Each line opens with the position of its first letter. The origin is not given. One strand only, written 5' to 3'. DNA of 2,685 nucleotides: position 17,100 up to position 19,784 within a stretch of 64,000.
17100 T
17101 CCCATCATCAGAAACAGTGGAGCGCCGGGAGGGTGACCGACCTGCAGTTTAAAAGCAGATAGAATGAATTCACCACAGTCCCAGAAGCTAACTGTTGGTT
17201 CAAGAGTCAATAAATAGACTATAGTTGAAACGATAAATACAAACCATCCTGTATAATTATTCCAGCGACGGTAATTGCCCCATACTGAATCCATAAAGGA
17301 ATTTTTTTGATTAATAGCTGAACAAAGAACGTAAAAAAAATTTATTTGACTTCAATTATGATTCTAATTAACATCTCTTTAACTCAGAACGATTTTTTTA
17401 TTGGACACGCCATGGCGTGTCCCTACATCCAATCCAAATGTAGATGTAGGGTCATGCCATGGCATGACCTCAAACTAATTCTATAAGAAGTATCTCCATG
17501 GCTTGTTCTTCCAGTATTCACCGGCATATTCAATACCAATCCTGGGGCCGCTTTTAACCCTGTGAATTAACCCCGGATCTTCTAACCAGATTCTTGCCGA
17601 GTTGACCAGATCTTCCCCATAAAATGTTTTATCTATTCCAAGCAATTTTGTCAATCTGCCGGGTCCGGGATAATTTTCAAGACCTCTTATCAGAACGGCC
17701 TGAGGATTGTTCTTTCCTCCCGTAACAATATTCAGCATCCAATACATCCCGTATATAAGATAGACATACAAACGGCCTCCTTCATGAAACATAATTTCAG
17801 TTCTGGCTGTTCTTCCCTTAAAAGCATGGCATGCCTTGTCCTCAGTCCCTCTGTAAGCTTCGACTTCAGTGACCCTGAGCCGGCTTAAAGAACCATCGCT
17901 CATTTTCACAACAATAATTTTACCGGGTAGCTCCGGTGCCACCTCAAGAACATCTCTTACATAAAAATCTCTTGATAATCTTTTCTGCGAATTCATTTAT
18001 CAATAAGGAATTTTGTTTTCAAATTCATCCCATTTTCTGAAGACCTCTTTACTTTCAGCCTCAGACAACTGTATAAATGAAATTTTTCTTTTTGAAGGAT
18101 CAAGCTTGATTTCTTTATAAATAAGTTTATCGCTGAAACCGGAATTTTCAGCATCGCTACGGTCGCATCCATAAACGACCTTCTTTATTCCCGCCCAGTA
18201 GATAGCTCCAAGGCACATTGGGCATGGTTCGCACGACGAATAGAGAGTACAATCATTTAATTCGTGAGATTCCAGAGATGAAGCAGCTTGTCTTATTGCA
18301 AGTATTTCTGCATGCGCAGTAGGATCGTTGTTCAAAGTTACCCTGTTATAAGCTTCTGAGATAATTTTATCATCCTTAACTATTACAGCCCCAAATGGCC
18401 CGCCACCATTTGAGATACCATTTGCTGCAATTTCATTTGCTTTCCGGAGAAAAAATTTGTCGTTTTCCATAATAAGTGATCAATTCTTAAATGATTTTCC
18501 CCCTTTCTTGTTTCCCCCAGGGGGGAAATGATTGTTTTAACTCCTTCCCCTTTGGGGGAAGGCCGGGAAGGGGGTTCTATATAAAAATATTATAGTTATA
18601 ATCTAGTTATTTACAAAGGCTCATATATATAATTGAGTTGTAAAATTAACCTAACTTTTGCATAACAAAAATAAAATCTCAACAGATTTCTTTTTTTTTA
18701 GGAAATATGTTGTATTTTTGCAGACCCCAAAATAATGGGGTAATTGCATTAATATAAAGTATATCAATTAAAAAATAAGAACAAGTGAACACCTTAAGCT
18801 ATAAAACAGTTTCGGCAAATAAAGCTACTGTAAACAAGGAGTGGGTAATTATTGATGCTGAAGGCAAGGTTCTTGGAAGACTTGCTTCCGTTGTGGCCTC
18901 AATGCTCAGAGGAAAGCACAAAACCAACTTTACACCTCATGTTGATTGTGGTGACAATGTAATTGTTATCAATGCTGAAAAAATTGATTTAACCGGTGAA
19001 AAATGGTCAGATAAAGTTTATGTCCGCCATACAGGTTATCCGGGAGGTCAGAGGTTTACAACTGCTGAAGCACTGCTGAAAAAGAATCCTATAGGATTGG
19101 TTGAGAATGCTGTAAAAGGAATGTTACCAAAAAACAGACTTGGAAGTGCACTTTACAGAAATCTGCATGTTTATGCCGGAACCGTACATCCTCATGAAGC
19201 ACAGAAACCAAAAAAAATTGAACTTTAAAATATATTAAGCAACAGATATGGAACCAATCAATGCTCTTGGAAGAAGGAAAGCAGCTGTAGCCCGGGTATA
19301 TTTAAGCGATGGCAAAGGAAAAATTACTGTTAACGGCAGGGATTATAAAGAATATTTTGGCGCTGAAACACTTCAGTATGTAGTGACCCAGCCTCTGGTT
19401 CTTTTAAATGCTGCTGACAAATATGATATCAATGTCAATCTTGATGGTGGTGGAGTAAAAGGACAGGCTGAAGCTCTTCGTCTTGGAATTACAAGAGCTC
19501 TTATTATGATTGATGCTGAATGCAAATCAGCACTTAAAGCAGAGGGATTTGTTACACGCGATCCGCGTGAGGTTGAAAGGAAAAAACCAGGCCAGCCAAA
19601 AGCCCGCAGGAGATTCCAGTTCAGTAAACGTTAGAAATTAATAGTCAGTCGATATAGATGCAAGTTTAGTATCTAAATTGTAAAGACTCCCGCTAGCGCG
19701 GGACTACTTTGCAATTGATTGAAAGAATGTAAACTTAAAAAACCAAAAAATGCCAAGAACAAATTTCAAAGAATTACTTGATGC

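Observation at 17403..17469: CCATGG-centred 20-nt perfect palindromes with compensatory variation (REP-like family)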

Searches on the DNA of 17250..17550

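Call 8: search_rna_families(source=window, start=17250, end=17550, threshold=evalue, max_evalue=10)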
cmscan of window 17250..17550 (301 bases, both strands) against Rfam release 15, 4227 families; matches with E-value up to 10: 12.
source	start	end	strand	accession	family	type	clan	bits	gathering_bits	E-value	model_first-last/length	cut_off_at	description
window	17391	17480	+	RF03450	MIR1513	Gene; miRNA;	-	35.4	95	1.6e-05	1-91/91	no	MIR1513 microRNA precursor family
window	17397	17475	+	RF00246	mir-135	Gene; miRNA;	-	24.4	59.2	0.005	1-88/88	no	mir-135 microRNA precursor family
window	17390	17481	+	RF04172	MIR8675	Gene; miRNA;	-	23.5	90.8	0.025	1-95/95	no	MIR8675 microRNA precursor family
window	17407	17467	+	RF03865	mir-7637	Gene; miRNA;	-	19.8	88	0.21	1-68/68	no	mir-7637 microRNA precursor family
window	17405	17468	+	RF00845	MIR158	Gene; miRNA;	-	19.4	67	0.27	1-100/100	no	MIR158 microRNA precursor family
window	17405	17466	-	RF03439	mir-1791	Gene; miRNA;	-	19.1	75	0.21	1-80/80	no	mir-1791 microRNA precursor family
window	17264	17385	-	RF02287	TtnuCD10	Gene; snRNA; snoRNA; CD-box;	-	16.8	85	4.7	1-117/117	no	Tetrahymena snoRNA TtnuCD10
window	17334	17421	-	RF04184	BTnc060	Gene; sRNA;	-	16.2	228.9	2.9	1-213/213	no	Bacteroides sRNA BTnc060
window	17279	17362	+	RF04027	mir-1422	Gene; miRNA;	-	15.7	60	4.6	1-84/84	no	mir-1422 microRNA precursor family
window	17326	17430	-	RF02453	ncr952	Gene; sRNA;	-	14.8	100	0.47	1-143/143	no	Bacillus sRNA ncr952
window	17454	17502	-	RF03030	salivarius-1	Gene; sRNA;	-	14.1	50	4.3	1-56/56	no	salivarius-1 RNA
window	17250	17382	-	RF02574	Ricks_sRNA10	Gene; sRNA;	-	13.9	97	0.95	1-149/352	3'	Rickettsia sRNA 10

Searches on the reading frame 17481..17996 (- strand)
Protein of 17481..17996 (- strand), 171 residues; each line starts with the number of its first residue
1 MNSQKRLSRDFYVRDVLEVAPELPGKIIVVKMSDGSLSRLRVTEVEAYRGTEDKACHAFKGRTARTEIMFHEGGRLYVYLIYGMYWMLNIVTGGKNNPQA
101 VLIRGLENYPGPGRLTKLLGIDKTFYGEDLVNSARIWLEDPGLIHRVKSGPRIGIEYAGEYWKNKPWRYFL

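Call 34: find_encoding_contigs(protein=window:17481-17996:-, flank=10000, max_places=6)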
Protein window:17481-17996:- (171 aa): no gene with exactly this product is on record in the collection.

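Call 50: find_homologous_proteins(query=window:17481-17996:-, max_evalue=1e-30)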
Query window:17481-17996:- (171 aa): 5967 proteins with E <= 1e-30 among 8000 candidates; the best 120 are listed.
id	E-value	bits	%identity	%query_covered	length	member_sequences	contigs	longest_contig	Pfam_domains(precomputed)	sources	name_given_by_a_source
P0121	1.2e-112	392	100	100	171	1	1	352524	PF02245.22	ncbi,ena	-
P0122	3.6e-99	348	88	100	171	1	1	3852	PF02245.22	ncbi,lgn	ncbi:MAG TPA: DNA-3-methyladenine glycosylase [Bacteroidales bacterium]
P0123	4.7e-98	344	88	100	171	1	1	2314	PF02245.22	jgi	jgi:DNA-3-methyladenine glycosylase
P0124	4.5e-96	338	86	100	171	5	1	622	PF02245.22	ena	-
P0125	3.3e-94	332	84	100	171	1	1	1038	PF02245.22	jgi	jgi:DNA-3-methyladenine glycosylase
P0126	1.0e-93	330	83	100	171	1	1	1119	PF02245.22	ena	-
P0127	2.2e-93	329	83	100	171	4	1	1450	PF02245.22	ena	-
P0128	2.2e-93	329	84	100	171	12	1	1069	PF02245.22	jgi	jgi:DNA-3-methyladenine glycosylase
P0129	7.9e-93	327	82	100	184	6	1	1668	PF02245.22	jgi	jgi:DNA-3-methyladenine glycosylase (3mg)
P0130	9.5e-93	327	81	100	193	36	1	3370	PF02245.22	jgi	jgi:DNA-3-methyladenine glycosylase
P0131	8.6e-92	324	81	100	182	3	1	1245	PF02245.22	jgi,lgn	-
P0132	9.0e-92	324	81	100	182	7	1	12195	PF02245.22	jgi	jgi:DNA-3-methyladenine glycosylase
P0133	1.4e-91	323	79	100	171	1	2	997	PF02245.22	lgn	-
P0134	1.4e-91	323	79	100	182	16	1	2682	PF02245.22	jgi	-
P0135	1.4e-90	320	79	100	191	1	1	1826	PF02245.22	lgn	-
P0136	2.7e-90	319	78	100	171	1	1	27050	PF02245.22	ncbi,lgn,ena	-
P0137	6.5e-90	318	78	100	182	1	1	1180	PF02245.22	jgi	jgi:DNA-3-methyladenine glycosylase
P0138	8.0e-90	317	80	100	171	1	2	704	PF02245.22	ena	-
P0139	8.3e-90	317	79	100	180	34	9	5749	PF02245.22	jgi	-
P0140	1.0e-89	317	78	100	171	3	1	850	PF02245.22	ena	-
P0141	1.2e-89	317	78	100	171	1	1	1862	PF02245.22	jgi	jgi:DNA-3-methyladenine glycosylase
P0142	1.3e-89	317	78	100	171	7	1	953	PF02245.22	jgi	jgi:DNA-3-methyladenine glycosylase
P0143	2.3e-89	316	77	100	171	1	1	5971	PF02245.22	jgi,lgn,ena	-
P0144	3.2e-89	315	78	100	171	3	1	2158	PF02245.22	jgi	jgi:DNA-3-methyladenine glycosylase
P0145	3.9e-89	315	77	100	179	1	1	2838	PF02245.22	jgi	jgi:DNA-3-methyladenine glycosylase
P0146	4.3e-89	315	77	100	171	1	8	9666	PF02245.22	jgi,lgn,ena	jgi:DNA-3-methyladenine glycosylase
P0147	4.4e-89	315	77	100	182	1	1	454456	PF02245.22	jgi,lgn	jgi:DNA-3-methyladenine glycosylase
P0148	4.6e-89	315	77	100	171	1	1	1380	PF02245.22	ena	-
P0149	4.8e-89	315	77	100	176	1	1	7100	PF02245.22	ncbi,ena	-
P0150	4.8e-89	315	77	100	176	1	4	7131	PF02245.22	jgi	-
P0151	5.5e-89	315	77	100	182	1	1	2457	PF02245.22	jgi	jgi:DNA-3-methyladenine glycosylase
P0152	6.2e-89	315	77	100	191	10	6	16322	PF02245.22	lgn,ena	-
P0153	7.7e-89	314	78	100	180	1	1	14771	PF02245.22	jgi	jgi:DNA-3-methyladenine glycosylase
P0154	8.7e-89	314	80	98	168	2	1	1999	PF02245.22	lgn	-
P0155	1.1e-88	314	78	100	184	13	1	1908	PF02245.22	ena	-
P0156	1.1e-88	314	77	100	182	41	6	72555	PF02245.22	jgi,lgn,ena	jgi:DNA-3-methyladenine glycosylase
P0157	1.9e-88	313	77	100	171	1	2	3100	PF02245.22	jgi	jgi:DNA-3-methyladenine glycosylase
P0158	1.9e-88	313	77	100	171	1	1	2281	PF02245.22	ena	-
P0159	2.5e-88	313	77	100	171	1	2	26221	PF02245.22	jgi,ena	jgi:DNA-3-methyladenine glycosylase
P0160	2.6e-88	313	78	100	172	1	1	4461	PF02245.22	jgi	jgi:DNA-3-methyladenine glycosylase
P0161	2.6e-88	313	78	100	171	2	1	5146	PF02245.22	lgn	-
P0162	3.3e-88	312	77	100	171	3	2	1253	PF02245.22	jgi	jgi:DNA-3-methyladenine glycosylase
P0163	3.3e-88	312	75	100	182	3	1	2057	PF02245.22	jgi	jgi:DNA-3-methyladenine glycosylase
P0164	4.0e-88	312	77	100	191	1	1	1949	PF02245.22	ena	-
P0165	5.1e-88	312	74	100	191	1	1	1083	PF02245.22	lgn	-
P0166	6.8e-88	311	77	100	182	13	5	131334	PF02245.22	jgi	jgi:DNA-3-methyladenine glycosylase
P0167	7.3e-88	311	79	100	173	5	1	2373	PF02245.22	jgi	jgi:DNA-3-methyladenine glycosylase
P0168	8.3e-88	311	77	100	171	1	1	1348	PF02245.22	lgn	-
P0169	8.9e-88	311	74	100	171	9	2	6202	PF02245.22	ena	-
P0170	1.0e-87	311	75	100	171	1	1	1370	PF02245.22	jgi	jgi:DNA-3-methyladenine glycosylase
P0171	1.2e-87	310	75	100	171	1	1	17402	PF02245.22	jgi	jgi:DNA-3-methyladenine glycosylase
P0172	1.2e-87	310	75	100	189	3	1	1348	PF02245.22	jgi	jgi:DNA-3-methyladenine glycosylase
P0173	1.3e-87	310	77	100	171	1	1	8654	PF02245.22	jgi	jgi:DNA-3-methyladenine glycosylase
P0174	1.7e-87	310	77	100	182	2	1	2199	PF02245.22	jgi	jgi:DNA-3-methyladenine glycosylase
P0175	1.9e-87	310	77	100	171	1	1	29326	PF02245.22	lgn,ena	-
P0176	2.1e-87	310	77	100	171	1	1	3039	PF02245.22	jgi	jgi:DNA-3-methyladenine glycosylase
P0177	2.5e-87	309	77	100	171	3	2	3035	PF02245.22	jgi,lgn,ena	-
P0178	2.6e-87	309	75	100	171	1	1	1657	PF02245.22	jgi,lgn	jgi:DNA-3-methyladenine glycosylase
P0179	2.9e-87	309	76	100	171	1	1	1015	PF02245.22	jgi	jgi:DNA-3-methyladenine glycosylase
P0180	2.9e-87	309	75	100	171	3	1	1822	PF02245.22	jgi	jgi:DNA-3-methyladenine glycosylase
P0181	3.0e-87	309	77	97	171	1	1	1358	PF02245.22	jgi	jgi:DNA-3-methyladenine glycosylase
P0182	3.5e-87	309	75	100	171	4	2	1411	PF02245.22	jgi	jgi:DNA-3-methyladenine glycosylase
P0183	3.5e-87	309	74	100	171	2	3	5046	PF02245.22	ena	-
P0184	3.5e-87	309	77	100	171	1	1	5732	PF02245.22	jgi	jgi:DNA-3-methyladenine glycosylase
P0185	3.6e-87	309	74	100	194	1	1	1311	PF02245.22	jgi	jgi:DNA-3-methyladenine glycosylase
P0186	4.7e-87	308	77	100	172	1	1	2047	PF02245.22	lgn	-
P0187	4.9e-87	308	78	100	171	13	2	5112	PF02245.22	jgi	jgi:DNA-3-methyladenine glycosylase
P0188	5.4e-87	308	77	100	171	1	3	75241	PF02245.22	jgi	jgi:DNA-3-methyladenine glycosylase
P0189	6.2e-87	308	75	100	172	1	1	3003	PF02245.22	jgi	jgi:DNA-3-methyladenine glycosylase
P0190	1.0e-86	307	75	100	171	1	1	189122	PF02245.22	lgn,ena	-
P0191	1.2e-86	307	75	100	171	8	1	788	PF02245.22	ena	-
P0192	1.2e-86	307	75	100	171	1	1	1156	PF02245.22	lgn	-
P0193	1.4e-86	307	73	100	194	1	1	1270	PF02245.22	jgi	jgi:DNA-3-methyladenine glycosylase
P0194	1.4e-86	307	77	98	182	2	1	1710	PF02245.22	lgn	-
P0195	1.5e-86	307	74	100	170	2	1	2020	PF02245.22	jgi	-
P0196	1.5e-86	307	79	98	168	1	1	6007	PF02245.22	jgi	jgi:DNA-3-methyladenine glycosylase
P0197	1.5e-86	307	75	100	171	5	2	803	PF02245.22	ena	-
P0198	1.5e-86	307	76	100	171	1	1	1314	PF02245.22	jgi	jgi:DNA-3-methyladenine glycosylase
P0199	1.6e-86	307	74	100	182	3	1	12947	PF02245.22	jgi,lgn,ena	jgi:DNA-3-methyladenine glycosylase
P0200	1.8e-86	307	74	100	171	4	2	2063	PF02245.22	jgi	jgi:DNA-3-methyladenine glycosylase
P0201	2.4e-86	306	76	100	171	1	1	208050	PF02245.22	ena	-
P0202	2.5e-86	306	75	100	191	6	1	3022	PF02245.22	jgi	-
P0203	2.5e-86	306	74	100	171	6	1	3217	PF02245.22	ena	-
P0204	2.5e-86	306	74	100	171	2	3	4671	PF02245.22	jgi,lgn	jgi:DNA-3-methyladenine glycosylase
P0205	2.6e-86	306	77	98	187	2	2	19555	PF02245.22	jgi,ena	-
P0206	2.7e-86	306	74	100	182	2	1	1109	PF02245.22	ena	-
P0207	3.1e-86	306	74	100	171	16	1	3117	PF02245.22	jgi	jgi:DNA-3-methyladenine glycosylase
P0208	3.5e-86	306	74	100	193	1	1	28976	PF02245.22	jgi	jgi:DNA-3-methyladenine glycosylase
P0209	3.5e-86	306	75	100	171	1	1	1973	PF02245.22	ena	-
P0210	3.6e-86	306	75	100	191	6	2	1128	PF02245.22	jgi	-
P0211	3.9e-86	305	76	100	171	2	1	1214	PF02245.22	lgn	-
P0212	4.0e-86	305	74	100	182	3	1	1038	PF02245.22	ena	-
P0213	4.1e-86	305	75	100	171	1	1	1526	PF02245.22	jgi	jgi:DNA-3-methyladenine glycosylase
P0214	4.3e-86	305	75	100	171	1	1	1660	PF02245.22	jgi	jgi:DNA-3-methyladenine glycosylase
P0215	4.3e-86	305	74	100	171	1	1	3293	PF02245.22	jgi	jgi:DNA-3-methyladenine glycosylase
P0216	4.3e-86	305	76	100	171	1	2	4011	PF02245.22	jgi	jgi:DNA-3-methyladenine glycosylase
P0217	4.8e-86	305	75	100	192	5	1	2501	PF02245.22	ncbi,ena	-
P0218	5.2e-86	305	74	100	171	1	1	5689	PF02245.22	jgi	jgi:DNA-3-methyladenine glycosylase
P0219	5.6e-86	305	77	100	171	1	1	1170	PF02245.22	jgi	jgi:DNA-3-methyladenine glycosylase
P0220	5.7e-86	305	75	100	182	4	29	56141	PF02245.22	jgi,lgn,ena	jgi:DNA-3-methyladenine glycosylase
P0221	6.0e-86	305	75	100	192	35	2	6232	PF02245.22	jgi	jgi:DNA-3-methyladenine glycosylase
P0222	6.3e-86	305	74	100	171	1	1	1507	PF02245.22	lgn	-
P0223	6.8e-86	305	74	100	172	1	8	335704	PF02245.22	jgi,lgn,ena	jgi:DNA-3-methyladenine glycosylase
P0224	7.0e-86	305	75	100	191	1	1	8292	PF02245.22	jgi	jgi:DNA-3-methyladenine glycosylase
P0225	1.0e-85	304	75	100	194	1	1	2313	PF02245.22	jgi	jgi:DNA-3-methyladenine glycosylase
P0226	1.0e-85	304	75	100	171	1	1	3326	PF02245.22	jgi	jgi:DNA-3-methyladenine glycosylase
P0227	1.1e-85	304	77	100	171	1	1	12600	PF02245.22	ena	-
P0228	1.2e-85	304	73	100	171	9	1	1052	PF02245.22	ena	-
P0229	1.3e-85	304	75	100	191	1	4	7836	PF02245.22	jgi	-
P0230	1.3e-85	304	75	100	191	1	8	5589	PF02245.22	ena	-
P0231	1.3e-85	304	74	100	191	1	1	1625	PF02245.22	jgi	jgi:DNA-3-methyladenine glycosylase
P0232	1.4e-85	304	75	100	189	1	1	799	PF02245.22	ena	-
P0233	1.6e-85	303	72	100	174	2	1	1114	PF02245.22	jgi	-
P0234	1.6e-85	303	73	100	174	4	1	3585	PF02245.22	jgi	jgi:DNA-3-methyladenine glycosylase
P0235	1.7e-85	303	73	100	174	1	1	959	PF02245.22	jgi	jgi:DNA-3-methyladenine glycosylase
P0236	1.8e-85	303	75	100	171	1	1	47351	PF02245.22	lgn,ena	-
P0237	1.9e-85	303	74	100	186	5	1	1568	PF02245.22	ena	-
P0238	2.0e-85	303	76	100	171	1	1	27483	PF02245.22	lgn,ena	-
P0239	3.3e-85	302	77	98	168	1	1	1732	PF02245.22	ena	-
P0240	3.4e-85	302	75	100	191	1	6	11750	PF02245.22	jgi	-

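Call 51: find_encoding_contigs(protein=P0121, flank=10000, max_places=4)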
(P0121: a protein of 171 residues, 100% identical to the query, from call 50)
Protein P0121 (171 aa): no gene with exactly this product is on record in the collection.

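Call 52: find_encoding_contigs(protein=P0122, flank=5000, max_places=4)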
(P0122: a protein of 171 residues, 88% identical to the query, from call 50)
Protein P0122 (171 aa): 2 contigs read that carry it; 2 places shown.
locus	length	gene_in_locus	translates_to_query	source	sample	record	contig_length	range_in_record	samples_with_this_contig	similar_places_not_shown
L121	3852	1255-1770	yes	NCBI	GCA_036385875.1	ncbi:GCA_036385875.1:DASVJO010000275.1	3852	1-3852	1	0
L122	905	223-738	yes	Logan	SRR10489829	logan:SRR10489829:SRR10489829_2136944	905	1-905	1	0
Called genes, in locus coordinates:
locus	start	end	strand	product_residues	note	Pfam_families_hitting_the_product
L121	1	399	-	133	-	PF00572:Ribosomal_L13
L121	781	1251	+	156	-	PF00383:dCMP_cyt_deam_1, PF14437:MafB19-deam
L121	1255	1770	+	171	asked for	PF02245:Pur_DNA_glyco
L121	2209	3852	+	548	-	PF11028:TMEM260_N, PF28497:DUF8416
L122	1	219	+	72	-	?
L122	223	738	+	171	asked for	PF02245:Pur_DNA_glyco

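Call 55: find_encoding_contigs(protein=P0132, flank=3000, max_places=3)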
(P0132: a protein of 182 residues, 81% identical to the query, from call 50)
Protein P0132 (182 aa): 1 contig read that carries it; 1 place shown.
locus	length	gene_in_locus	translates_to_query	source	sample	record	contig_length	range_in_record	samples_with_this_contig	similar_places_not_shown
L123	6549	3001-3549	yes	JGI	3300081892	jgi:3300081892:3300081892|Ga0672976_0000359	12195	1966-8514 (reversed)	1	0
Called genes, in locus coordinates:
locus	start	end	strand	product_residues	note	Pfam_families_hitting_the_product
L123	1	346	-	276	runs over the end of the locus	PF00889:EF_TS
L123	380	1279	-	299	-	PF00318:Ribosomal_S2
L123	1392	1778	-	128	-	PF00380:Ribosomal_S9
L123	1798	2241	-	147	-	PF00572:Ribosomal_L13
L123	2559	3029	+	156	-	PF00383:dCMP_cyt_deam_1, PF14437:MafB19-deam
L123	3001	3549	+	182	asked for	PF02245:Pur_DNA_glyco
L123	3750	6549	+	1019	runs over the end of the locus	PF11028:TMEM260_N, PF28497:DUF8416, PF28495:TMEM260_2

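Call 56: find_encoding_contigs(protein=P0136, flank=3000, max_places=3)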
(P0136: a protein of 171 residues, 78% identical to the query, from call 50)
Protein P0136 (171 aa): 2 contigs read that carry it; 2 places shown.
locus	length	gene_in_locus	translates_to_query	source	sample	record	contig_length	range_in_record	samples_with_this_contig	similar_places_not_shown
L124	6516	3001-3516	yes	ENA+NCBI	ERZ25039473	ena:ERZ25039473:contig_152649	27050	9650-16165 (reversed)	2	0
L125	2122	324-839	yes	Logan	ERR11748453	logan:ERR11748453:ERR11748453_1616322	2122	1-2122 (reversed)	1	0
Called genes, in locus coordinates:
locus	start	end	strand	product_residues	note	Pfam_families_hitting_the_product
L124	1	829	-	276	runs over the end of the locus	PF00889:EF_TS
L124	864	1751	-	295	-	PF00318:Ribosomal_S2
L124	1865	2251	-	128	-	PF00380:Ribosomal_S9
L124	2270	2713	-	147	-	PF00572:Ribosomal_L13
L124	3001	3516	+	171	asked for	PF02245:Pur_DNA_glyco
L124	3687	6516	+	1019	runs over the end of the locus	PF11028:TMEM260_N, PF28497:DUF8416, PF28495:TMEM260_2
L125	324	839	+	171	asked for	PF02245:Pur_DNA_glyco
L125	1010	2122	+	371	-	?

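Call 58: find_related_loci(query=window:17481-17996:-, collection=metagenome_contigs, flank=1500)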
Query window:17481-17996:- (171 aa) in metagenome_contigs; peptide patterns used: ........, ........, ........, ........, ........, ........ (x = any residue, [..] = any of these).
600 stretches matched a pattern (row limit reached: there are more); 516 encode a relative of the query (tblastn E <= 1e-3); the best 80 are kept; 80 distinct loci.
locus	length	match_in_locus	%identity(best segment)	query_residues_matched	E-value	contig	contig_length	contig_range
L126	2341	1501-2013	83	1-171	1e-99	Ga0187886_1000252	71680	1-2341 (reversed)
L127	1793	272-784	84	1-171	2e-103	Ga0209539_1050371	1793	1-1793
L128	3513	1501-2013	84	1-171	1e-97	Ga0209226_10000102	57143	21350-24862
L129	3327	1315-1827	81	1-171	5e-96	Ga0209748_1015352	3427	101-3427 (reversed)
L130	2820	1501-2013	79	1-171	3e-95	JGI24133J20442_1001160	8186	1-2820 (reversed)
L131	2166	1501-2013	81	1-171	4e-96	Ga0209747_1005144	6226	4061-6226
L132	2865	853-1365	78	1-171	6e-94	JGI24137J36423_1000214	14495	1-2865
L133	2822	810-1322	78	1-171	7e-94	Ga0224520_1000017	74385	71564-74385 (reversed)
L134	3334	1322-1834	79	1-171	2e-93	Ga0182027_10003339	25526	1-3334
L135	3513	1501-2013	78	1-171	3e-93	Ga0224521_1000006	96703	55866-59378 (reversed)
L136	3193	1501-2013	79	1-171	3e-93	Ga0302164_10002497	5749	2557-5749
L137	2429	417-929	80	1-171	4e-95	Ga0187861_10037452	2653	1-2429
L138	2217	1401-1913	76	1-171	6e-96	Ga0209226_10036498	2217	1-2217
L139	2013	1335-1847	78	1-171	1e-96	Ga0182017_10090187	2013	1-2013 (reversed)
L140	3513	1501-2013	77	1-171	5e-92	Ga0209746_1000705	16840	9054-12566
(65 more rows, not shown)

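Call 62: find_encoding_contigs(protein=P0147, flank=2000, max_places=3)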
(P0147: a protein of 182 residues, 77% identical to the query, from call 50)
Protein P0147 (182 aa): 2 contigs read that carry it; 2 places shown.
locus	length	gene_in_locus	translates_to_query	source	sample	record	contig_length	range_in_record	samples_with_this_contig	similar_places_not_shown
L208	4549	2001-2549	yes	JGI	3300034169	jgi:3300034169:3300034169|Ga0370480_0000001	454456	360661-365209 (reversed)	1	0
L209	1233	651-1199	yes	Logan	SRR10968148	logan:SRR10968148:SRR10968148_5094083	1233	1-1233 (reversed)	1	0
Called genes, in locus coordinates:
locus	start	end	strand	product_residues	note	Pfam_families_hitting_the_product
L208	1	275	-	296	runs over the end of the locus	PF00318:Ribosomal_S2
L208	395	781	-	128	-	PF00380:Ribosomal_S9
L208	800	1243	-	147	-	PF00572:Ribosomal_L13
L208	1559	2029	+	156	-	PF00383:dCMP_cyt_deam_1, PF14437:MafB19-deam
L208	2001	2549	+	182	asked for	PF02245:Pur_DNA_glyco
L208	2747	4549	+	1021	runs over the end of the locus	PF11028:TMEM260_N, PF28497:DUF8416, PF28495:TMEM260_2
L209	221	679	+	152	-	PF00383:dCMP_cyt_deam_1, PF14437:MafB19-deam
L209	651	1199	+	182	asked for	PF02245:Pur_DNA_glyco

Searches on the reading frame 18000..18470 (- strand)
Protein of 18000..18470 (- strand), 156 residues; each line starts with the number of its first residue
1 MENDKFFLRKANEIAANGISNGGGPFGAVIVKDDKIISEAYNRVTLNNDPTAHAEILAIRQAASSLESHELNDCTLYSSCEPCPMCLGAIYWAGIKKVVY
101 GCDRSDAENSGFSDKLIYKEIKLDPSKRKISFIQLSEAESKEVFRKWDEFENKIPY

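Call 36: find_encoding_contigs(protein=window:18000-18470:-, flank=10000, max_places=6)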
Protein window:18000-18470:- (156 aa): no gene with exactly this product is on record in the collection.

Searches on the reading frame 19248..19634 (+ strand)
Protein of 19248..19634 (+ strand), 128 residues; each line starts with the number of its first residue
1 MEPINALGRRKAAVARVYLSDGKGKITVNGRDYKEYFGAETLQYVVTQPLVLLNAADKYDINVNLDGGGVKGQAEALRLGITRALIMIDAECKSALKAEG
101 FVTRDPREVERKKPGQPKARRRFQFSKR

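Call 35: find_encoding_contigs(protein=window:19248-19634:+, flank=10000, max_places=6)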
Protein window:19248-19634:+ (128 aa): no gene with exactly this product is on record in the collection.
